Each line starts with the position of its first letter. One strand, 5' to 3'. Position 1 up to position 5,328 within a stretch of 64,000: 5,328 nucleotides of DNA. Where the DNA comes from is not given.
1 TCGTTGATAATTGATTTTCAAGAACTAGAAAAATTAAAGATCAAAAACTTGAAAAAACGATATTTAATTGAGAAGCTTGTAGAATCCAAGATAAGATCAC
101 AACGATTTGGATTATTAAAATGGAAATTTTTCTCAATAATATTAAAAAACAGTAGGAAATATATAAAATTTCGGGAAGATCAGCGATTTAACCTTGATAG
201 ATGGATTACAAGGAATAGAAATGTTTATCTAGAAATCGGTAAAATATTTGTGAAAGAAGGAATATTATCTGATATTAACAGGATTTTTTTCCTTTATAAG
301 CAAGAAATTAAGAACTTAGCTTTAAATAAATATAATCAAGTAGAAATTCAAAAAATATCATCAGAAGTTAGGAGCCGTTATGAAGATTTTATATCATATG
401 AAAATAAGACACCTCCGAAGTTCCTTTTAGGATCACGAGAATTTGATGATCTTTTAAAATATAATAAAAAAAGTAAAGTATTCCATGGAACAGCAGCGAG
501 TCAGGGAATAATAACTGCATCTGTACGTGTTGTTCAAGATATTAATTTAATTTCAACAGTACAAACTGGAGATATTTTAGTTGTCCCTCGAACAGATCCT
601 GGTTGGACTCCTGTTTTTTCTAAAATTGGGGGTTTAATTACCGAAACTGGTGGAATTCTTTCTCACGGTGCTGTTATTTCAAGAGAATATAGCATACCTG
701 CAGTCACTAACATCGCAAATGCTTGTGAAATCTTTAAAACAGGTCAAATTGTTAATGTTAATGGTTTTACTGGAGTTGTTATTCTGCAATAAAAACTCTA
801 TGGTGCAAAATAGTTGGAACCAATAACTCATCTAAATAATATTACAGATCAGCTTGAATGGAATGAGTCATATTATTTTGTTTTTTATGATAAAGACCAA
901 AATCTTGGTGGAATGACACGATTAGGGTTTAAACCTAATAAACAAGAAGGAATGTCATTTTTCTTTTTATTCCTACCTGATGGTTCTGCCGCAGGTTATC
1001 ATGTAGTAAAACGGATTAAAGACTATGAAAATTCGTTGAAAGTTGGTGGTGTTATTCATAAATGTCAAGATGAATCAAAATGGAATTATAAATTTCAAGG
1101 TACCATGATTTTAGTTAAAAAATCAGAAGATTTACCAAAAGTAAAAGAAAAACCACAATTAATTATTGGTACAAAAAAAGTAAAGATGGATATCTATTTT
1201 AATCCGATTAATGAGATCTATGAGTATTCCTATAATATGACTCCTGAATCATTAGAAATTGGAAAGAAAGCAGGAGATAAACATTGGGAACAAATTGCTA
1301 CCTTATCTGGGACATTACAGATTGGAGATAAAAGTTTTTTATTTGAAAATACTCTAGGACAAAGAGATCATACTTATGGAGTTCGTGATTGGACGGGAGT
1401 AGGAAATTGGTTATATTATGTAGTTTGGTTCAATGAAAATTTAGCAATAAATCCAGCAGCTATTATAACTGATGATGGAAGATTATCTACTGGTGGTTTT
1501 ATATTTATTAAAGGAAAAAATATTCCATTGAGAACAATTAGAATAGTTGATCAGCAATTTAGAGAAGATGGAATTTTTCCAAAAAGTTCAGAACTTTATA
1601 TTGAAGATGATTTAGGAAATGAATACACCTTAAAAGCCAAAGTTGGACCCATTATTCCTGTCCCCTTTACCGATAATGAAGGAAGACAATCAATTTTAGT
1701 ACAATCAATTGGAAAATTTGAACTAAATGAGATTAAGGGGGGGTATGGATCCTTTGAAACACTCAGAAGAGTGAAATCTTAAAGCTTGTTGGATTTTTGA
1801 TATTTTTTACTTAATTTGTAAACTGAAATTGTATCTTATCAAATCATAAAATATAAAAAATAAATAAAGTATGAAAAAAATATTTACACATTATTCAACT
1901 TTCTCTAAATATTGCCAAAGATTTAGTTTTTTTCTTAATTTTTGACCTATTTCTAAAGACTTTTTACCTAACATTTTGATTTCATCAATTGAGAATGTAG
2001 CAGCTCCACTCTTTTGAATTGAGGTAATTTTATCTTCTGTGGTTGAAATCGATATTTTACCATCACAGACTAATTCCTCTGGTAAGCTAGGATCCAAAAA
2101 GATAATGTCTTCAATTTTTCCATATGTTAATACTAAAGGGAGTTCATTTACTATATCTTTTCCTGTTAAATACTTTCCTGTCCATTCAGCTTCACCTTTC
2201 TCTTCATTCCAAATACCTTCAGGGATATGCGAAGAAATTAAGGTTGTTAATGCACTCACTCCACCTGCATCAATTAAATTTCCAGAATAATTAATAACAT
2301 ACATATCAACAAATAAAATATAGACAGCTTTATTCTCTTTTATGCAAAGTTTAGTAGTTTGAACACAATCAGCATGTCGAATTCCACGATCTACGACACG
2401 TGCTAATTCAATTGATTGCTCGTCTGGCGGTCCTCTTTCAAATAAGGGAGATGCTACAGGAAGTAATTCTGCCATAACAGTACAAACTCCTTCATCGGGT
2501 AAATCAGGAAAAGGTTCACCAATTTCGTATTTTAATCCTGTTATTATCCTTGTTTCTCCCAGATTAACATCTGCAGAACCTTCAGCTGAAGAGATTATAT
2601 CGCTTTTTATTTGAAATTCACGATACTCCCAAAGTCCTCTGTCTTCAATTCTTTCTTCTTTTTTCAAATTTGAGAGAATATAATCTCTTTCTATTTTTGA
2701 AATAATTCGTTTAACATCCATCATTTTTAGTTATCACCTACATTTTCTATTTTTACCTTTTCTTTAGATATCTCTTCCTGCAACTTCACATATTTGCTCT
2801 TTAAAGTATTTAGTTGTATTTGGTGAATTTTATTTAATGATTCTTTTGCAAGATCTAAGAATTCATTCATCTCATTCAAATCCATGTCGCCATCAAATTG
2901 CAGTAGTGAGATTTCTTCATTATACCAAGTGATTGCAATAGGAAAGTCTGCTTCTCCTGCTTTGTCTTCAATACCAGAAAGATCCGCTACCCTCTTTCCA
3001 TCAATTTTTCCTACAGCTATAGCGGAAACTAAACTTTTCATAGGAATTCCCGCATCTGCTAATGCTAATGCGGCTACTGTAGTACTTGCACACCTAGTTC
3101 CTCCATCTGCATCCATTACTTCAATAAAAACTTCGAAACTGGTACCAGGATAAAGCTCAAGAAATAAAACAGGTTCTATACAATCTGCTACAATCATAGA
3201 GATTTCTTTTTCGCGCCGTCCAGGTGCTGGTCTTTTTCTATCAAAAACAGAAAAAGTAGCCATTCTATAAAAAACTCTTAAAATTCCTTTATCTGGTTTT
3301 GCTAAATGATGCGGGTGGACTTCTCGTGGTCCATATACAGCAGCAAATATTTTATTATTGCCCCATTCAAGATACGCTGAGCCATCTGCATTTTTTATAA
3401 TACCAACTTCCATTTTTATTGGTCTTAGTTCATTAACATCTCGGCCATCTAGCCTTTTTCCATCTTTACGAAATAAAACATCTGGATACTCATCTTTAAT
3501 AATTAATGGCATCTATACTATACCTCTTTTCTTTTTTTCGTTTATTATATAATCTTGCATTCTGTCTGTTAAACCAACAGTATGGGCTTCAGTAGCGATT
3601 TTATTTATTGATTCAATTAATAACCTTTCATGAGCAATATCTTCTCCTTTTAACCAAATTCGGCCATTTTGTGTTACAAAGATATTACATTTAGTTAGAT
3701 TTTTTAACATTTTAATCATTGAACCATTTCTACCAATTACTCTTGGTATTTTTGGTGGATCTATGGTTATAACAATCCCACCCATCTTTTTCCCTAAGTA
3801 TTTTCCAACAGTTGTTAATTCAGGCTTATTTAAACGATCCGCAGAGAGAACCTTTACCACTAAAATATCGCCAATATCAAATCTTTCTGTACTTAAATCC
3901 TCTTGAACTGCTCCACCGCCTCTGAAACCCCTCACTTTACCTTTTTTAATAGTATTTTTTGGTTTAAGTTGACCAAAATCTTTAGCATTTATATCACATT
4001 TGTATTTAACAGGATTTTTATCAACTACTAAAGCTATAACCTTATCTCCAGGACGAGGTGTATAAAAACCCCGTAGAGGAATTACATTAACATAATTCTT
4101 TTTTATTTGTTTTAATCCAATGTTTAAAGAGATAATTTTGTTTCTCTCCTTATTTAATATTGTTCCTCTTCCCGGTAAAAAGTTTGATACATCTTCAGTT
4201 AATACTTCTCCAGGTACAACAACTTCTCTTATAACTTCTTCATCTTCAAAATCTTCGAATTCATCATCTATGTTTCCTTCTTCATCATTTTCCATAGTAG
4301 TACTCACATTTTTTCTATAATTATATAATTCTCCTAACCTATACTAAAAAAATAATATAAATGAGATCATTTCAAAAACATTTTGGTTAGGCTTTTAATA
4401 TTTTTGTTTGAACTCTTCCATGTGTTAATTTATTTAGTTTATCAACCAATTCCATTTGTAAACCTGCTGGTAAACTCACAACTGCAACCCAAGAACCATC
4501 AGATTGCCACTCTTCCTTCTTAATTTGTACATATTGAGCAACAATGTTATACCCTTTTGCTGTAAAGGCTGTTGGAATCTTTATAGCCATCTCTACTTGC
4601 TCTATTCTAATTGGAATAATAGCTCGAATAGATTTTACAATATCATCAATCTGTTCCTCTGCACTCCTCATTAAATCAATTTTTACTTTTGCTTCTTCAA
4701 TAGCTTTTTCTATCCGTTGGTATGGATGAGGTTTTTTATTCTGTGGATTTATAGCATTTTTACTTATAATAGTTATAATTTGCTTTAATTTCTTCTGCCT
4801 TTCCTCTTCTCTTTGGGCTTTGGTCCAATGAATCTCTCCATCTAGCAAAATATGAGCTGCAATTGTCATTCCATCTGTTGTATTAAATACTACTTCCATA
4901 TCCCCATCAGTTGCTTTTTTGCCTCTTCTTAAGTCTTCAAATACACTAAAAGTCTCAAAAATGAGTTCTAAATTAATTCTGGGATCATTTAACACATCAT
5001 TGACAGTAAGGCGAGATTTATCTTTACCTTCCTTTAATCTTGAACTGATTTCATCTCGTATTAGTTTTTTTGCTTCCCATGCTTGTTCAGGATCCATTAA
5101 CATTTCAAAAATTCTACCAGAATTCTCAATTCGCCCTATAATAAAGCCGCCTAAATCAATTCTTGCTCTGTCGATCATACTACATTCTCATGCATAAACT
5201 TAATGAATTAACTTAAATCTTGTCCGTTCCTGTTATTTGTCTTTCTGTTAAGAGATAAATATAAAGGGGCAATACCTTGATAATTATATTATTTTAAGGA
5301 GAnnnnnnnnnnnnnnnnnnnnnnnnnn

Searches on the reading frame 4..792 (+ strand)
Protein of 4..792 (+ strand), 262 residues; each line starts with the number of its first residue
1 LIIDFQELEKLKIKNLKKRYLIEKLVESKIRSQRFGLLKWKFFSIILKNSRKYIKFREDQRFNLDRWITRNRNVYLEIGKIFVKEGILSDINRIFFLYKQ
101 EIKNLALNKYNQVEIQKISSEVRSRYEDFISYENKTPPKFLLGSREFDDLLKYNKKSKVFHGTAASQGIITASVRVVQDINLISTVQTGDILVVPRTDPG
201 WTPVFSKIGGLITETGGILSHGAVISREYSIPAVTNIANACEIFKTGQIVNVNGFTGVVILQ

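Call 27: search_protein_families(library=pfam, max_evalue=0.001, proteins=[window:4-792:+])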
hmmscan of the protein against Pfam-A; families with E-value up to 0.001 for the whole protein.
window:4-792:+ (262 aa): 1 family
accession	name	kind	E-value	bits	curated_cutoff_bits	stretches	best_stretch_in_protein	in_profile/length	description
PF00391.29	PEP-utilizers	-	4.1e-22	78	23.1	1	187-257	2-72/72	PEP-utilising enzyme, mobile domain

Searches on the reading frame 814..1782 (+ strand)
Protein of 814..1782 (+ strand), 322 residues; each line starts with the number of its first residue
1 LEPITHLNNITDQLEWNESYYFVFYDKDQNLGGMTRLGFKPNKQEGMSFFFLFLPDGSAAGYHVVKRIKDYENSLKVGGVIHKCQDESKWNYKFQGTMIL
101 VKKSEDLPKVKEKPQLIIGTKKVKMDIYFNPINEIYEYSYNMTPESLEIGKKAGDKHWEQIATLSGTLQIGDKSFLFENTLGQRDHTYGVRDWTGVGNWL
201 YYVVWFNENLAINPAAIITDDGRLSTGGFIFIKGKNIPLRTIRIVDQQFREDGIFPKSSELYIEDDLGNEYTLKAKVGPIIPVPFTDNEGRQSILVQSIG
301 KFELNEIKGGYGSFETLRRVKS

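Call 27: search_protein_families(library=pfam, max_evalue=0.001, proteins=[window:814-1782:+])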
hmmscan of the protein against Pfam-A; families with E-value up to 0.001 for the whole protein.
window:814-1782:+ (322 aa): 2 families
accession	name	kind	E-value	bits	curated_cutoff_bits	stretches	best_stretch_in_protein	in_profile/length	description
PF23213.1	DUF7065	-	3e-11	44.2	27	1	11-58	24-74/183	Domain of unknown function (DUF7065)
PF23212.2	DUF7064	-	2.6e-09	37.9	24.7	1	198-318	6-124/126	Domain of unknown function (DUF7064)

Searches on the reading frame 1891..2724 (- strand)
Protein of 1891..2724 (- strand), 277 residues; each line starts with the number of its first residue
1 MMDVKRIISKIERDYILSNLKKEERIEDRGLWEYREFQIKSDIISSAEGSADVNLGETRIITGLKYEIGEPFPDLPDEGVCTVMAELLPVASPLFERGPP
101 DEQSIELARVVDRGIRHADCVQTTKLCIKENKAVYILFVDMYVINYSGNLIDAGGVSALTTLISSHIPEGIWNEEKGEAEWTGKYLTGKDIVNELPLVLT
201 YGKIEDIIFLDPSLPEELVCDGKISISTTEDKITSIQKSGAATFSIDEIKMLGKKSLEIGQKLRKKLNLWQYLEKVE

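Call 27: search_protein_families(library=pfam, max_evalue=0.001, proteins=[window:1891-2724:-])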
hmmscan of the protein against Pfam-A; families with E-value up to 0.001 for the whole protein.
window:1891-2724:- (277 aa): 2 families
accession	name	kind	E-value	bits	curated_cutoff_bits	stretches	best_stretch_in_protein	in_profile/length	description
PF01138.27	RNase_PH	-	6.7e-24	85.2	25.5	1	33-168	1-130/130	3' exoribonuclease family, domain 1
PF03725.20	RNase_PH_C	-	5e-08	33.2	20.8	1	197-250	4-58/67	3' exoribonuclease family, domain 2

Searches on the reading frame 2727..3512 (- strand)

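Call 27: search_protein_families(library=pfam, max_evalue=0.001, proteins=[window:2727-3512:-])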
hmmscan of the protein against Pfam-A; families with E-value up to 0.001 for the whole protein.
window:2727-3512:- (261 aa): 2 families
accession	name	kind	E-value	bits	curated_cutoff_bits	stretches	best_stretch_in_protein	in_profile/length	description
PF01138.27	RNase_PH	-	1.7e-32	113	25.5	1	28-157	1-130/130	3' exoribonuclease family, domain 1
PF03725.20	RNase_PH_C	-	9.6e-10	38.7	20.8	1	161-224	2-66/67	3' exoribonuclease family, domain 2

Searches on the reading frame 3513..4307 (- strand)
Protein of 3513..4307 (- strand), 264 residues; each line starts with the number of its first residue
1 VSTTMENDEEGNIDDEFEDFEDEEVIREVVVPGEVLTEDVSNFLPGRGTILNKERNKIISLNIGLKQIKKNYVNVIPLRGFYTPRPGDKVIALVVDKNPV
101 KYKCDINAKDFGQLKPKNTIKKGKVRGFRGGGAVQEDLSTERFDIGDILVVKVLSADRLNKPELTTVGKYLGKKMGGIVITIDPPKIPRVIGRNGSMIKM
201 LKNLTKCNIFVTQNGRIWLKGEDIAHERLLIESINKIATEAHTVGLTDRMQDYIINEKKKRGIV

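Call 27: search_protein_families(library=pfam, max_evalue=0.001, proteins=[window:3513-4307:-])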
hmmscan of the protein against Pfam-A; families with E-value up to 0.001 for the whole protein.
window:3513-4307:- (264 aa): 7 families
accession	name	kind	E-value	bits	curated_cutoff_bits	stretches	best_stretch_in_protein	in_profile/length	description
PF15985.11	KH_6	-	3.8e-08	34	27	1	177-223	1-45/47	KH domain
PF22625.2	ECR1_N_2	-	4.5e-08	33.2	27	1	27-78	1-50/51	Exosome RNA binding protein RRP4 N-terminal domain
PF00013.35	KH_1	-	2.9e-06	27.4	21.5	1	179-213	3-38/66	KH domain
PF21262.3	RRP40_S1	-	5.8e-05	23.4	27.1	0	82-114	1-33/83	Exosome complex component RRP40, S1 domain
PF14382.12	ECR1_N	-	0.00011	22.3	27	1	29-68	1-37/38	Exosome complex exonuclease RRP4 N-terminal region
PF07650.23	KH_2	-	0.00018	21.7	22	1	176-223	25-72/78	KH domain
PF13083.13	KH_KhpA-B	-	0.00024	21.4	32.1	1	161-206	14-59/73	KhpA/KhpB, KH domain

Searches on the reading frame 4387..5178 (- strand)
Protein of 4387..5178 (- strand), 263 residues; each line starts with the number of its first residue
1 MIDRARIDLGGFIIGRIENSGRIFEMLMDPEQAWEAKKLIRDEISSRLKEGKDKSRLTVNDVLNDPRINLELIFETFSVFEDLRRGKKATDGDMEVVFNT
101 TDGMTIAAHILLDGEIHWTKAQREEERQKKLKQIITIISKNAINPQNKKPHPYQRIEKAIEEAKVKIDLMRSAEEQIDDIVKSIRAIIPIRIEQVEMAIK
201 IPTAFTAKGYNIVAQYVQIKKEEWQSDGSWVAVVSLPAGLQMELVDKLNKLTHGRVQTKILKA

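Call 27: search_protein_families(library=pfam, max_evalue=0.001, proteins=[window:4387-5178:-])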
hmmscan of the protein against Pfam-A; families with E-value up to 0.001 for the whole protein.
window:4387-5178:- (263 aa): 3 families
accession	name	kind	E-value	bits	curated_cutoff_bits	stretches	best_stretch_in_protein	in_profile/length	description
PF09377.16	SBDS_domain_II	-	4.2e-21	75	27.2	1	132-192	1-61/62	SBDS protein, domain II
PF20268.4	SBDS_C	-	1.8e-18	66.6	27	1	196-262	2-70/71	SBDS protein, C-terminal domain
PF01172.24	SBDS_N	-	6.3e-12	45.7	24.6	1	58-123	22-87/88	Shwachman-Bodian-Diamond syndrome (SBDS) N-terminal domain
